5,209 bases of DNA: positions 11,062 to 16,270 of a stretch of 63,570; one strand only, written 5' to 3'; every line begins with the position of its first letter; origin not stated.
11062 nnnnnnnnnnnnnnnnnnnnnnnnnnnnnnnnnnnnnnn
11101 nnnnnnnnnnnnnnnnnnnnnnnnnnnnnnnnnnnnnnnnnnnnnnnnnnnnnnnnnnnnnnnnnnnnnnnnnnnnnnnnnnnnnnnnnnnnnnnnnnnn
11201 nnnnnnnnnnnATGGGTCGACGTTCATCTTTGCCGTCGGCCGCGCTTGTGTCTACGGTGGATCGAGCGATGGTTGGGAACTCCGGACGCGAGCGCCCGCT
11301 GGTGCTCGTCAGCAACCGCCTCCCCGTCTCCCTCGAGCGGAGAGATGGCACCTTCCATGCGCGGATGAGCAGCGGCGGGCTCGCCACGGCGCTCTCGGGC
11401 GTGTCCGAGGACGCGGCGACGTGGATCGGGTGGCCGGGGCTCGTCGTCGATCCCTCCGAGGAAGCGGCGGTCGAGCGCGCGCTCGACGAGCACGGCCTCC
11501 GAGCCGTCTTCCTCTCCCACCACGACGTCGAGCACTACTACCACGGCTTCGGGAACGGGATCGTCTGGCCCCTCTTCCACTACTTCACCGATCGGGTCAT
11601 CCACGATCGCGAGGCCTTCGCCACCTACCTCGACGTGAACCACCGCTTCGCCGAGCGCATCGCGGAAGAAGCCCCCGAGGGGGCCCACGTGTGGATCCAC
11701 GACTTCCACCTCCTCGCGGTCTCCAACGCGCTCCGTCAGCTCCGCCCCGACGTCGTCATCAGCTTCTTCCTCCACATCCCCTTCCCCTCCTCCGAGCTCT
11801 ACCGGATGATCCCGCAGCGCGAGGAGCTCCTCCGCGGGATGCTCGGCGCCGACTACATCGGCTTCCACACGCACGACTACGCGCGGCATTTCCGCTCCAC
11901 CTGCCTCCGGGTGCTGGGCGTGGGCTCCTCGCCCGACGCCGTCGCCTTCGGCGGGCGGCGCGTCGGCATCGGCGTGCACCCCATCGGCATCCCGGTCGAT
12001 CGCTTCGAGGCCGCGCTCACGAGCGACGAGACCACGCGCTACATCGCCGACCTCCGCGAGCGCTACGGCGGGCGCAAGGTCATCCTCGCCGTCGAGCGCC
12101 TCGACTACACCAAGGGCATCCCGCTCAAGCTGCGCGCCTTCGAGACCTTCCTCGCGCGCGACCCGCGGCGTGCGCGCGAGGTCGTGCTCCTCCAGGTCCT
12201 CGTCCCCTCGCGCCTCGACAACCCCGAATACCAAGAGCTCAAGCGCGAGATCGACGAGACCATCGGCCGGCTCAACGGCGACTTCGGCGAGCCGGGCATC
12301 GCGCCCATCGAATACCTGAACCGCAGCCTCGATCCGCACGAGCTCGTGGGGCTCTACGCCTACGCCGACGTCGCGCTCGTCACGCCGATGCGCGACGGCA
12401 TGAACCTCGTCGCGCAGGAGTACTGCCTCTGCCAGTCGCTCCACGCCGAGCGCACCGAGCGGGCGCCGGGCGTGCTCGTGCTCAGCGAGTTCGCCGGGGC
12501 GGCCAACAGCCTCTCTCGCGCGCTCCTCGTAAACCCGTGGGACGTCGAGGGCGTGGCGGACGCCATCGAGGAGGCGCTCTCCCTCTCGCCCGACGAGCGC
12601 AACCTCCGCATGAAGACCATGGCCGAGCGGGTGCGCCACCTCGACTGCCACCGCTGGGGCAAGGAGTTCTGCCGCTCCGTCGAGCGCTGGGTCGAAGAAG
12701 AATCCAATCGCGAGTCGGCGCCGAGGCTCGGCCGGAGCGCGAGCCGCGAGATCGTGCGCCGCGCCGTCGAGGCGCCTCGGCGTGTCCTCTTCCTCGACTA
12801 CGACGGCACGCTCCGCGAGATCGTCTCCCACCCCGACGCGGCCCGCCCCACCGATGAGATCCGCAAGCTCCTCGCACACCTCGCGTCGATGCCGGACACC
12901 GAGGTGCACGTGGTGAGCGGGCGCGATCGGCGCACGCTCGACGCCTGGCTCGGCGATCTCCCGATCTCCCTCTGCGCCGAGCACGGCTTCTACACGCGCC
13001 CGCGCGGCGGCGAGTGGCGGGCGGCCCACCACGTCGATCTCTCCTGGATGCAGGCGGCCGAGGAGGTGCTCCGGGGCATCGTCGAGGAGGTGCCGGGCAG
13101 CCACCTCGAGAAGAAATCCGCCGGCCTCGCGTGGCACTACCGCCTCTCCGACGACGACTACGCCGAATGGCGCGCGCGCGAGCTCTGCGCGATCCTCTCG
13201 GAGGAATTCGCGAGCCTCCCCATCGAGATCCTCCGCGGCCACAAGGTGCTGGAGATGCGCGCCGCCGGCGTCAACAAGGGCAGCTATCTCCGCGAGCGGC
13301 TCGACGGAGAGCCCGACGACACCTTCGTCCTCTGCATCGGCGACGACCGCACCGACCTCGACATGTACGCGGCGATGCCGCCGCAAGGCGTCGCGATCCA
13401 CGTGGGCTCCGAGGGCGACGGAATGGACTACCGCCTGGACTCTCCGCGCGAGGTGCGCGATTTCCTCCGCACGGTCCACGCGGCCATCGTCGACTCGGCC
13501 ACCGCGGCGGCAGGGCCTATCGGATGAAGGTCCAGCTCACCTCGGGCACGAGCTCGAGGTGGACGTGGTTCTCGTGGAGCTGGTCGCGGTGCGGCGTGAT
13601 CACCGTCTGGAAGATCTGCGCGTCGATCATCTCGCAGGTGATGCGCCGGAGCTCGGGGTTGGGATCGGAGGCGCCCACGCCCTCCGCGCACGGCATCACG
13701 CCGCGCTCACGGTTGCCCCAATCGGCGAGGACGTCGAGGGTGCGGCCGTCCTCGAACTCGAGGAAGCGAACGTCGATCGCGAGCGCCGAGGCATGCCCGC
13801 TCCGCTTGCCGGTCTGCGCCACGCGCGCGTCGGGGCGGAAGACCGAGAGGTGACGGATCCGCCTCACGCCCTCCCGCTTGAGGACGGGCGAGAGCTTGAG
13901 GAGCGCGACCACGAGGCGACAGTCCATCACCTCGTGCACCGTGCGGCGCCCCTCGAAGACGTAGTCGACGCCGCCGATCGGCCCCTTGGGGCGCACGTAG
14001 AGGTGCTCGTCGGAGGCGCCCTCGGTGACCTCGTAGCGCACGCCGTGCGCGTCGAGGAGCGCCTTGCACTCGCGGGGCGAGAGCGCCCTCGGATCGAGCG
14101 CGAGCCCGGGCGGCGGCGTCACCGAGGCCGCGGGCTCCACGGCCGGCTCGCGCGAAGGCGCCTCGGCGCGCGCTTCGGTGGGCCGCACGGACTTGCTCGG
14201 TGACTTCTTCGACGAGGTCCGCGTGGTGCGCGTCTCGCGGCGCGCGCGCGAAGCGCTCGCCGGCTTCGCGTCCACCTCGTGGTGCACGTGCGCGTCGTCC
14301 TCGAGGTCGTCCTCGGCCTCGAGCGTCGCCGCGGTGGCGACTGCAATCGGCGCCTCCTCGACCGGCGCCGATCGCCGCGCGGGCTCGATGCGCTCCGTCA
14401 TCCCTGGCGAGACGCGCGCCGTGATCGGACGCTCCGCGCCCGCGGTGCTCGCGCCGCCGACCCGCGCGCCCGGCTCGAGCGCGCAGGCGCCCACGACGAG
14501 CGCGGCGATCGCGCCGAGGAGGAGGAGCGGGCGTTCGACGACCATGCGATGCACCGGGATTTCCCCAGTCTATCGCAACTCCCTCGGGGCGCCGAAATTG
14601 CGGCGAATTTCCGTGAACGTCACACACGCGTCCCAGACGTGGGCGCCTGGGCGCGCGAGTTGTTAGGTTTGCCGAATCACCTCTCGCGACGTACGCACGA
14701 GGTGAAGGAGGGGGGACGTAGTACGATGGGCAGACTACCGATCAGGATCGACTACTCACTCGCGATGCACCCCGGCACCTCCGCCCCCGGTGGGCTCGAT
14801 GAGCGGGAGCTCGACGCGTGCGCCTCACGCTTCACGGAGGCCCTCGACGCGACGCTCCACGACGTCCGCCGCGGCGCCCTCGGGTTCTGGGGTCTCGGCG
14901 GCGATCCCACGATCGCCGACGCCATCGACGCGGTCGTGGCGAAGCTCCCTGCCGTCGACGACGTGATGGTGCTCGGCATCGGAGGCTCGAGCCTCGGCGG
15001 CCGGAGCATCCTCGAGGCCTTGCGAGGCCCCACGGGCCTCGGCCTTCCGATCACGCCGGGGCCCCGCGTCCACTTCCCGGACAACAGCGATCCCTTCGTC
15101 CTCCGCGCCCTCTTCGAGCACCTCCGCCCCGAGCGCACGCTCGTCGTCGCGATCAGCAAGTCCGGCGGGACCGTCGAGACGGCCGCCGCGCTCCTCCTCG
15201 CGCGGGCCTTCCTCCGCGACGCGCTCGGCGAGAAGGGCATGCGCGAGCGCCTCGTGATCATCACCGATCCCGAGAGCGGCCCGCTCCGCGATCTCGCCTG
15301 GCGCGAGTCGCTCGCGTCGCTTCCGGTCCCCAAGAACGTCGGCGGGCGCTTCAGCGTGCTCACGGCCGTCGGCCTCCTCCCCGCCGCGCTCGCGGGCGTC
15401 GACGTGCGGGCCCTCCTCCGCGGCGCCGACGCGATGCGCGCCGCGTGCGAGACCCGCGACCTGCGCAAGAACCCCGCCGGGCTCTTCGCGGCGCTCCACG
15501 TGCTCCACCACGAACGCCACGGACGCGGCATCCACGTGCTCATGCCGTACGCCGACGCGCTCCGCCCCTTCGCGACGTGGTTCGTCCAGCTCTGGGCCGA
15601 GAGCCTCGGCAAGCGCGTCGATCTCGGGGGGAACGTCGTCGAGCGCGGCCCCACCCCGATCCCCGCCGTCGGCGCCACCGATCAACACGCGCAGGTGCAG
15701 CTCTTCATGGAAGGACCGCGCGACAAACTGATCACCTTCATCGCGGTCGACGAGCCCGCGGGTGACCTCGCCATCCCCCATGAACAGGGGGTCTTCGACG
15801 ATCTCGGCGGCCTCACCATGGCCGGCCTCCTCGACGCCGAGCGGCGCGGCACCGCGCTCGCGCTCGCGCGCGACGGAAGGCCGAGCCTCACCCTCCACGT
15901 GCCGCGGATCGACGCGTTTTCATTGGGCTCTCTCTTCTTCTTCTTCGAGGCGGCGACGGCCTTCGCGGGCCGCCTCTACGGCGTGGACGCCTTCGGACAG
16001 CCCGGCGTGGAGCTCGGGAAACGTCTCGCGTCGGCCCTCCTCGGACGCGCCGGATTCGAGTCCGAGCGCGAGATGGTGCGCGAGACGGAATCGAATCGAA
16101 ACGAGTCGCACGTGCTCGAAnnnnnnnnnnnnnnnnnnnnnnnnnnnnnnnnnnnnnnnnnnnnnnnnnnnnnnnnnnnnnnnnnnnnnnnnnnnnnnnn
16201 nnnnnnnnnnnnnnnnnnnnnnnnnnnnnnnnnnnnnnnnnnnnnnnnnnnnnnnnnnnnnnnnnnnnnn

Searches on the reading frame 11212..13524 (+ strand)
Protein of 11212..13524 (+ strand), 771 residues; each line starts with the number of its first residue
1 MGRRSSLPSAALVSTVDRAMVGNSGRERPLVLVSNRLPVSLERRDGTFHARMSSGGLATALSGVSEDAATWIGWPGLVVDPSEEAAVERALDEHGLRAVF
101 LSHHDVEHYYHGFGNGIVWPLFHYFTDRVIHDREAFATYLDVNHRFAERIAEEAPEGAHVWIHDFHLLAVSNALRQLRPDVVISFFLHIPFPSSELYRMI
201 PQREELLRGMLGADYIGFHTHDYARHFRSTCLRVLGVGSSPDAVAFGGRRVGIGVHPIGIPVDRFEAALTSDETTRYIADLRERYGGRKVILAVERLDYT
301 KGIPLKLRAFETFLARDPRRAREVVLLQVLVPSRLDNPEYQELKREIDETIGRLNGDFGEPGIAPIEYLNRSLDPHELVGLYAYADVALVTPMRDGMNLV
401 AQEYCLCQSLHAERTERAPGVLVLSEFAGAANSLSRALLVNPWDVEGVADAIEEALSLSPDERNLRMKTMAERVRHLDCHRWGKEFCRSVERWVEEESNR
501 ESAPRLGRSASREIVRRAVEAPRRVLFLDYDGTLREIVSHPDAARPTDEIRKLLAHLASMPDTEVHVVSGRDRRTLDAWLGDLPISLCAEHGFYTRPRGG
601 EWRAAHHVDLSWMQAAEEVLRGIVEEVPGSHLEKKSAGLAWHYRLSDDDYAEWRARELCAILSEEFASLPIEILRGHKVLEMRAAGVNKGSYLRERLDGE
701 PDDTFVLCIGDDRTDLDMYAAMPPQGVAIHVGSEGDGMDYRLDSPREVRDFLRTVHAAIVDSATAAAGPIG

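Call 66: search_protein_families(library=pfam, proteins=[window:11212-13524:+], max_evalue=0.0001)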
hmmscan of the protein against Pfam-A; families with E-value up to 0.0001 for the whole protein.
window:11212-13524:+ (771 aa): 2 families
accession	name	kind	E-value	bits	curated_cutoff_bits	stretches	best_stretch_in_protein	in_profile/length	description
PF00982.27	Glyco_transf_20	-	1.9e-150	502.2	32.5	1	31-491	4-472/473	Glycosyltransferase family 20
PF02358.22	Trehalose_PPase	-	3e-51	174.3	27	1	527-732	1-216/235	Trehalose-phosphatase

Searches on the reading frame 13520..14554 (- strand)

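Call 66: search_protein_families(library=pfam, proteins=[window:13520-14554:-], max_evalue=0.0001)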
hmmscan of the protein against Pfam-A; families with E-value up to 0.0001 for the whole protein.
window:13520-14554:- (345 aa): 1 family
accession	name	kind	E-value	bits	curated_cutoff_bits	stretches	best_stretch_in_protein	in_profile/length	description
PF06904.17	Extensin-like_C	-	2.7e-14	54.2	25.4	1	227-337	74-168/176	Extensin-like protein C-terminus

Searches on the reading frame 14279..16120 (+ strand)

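Call 67: search_protein_families(library=pfam, proteins=[window:14279-16120:+], max_evalue=0.0001)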
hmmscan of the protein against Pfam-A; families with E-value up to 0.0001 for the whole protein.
window:14279-16120:+ (614 aa): 1 family
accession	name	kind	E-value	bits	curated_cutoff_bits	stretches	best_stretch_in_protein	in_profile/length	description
PF00342.24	PGI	-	1.7e-37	129.6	22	2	225-489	95-354/486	Phosphoglucose isomerase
